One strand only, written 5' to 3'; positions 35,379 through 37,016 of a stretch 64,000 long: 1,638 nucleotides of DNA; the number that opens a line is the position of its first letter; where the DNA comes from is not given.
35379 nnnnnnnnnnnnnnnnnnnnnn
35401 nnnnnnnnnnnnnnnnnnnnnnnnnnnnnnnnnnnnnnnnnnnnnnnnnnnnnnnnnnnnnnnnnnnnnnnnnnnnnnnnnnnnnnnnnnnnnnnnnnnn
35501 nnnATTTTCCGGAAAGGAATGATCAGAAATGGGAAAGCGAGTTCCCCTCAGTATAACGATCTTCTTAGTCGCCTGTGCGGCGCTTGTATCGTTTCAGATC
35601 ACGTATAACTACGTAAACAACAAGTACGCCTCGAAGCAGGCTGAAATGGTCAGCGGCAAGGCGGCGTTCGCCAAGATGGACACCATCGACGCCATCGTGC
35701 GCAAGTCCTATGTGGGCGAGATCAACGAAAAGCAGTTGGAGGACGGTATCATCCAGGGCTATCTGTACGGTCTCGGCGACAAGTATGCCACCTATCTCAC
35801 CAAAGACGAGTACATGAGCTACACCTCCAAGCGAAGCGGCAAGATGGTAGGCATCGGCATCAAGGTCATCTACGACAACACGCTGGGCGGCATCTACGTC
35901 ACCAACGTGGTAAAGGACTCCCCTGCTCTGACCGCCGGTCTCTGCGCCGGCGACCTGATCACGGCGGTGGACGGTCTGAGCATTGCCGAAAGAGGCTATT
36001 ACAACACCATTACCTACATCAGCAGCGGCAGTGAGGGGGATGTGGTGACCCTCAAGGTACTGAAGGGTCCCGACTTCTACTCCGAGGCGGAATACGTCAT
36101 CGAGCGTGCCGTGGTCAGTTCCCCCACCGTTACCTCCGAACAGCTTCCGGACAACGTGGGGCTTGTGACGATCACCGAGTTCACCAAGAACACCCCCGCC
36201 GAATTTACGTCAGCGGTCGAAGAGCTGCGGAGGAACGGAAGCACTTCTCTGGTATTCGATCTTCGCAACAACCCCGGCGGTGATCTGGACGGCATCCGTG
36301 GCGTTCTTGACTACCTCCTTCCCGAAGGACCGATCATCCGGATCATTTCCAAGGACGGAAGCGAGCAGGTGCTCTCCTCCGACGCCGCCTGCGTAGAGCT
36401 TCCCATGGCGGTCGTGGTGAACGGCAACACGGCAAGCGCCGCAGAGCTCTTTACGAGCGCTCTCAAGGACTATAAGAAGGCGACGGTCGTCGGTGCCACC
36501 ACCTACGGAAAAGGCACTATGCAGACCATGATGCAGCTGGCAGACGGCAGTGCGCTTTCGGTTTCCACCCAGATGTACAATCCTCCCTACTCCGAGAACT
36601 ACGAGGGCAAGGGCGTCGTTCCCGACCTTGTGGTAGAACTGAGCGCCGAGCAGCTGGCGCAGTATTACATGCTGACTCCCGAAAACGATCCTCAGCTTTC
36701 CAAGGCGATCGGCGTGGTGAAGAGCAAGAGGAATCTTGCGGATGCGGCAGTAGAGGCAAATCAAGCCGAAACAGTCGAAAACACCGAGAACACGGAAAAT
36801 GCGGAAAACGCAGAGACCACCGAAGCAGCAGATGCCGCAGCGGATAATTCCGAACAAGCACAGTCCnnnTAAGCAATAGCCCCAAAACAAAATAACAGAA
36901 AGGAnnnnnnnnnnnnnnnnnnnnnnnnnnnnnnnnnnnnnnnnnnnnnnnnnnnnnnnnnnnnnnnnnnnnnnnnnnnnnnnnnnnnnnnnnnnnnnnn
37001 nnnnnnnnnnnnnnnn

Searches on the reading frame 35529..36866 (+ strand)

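Call 53: search_protein_families(library=pfam, proteins=[window:35529-36866:+], max_evalue=0.001)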
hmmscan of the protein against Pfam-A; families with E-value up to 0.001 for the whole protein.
window:35529-36866:+ (446 aa): 5 families
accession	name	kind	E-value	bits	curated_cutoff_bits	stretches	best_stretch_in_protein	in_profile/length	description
PF03572.23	Peptidase_S41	-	1.8e-41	141.9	24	1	209-369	1-165/165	Peptidase family S41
PF13180.12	PDZ_2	-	4e-11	43.5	27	1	108-180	2-70/80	PDZ domain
PF17820.7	PDZ_6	-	2.1e-10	40.6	27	1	123-178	1-53/54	PDZ domain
PF00595.29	PDZ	-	4.6e-09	37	23.2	1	103-177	8-80/81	PDZ domain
PF22694.1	CtpB_N-like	-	5.8e-08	33.5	27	1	31-93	22-84/85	Activating protease CtpB N-terminal domain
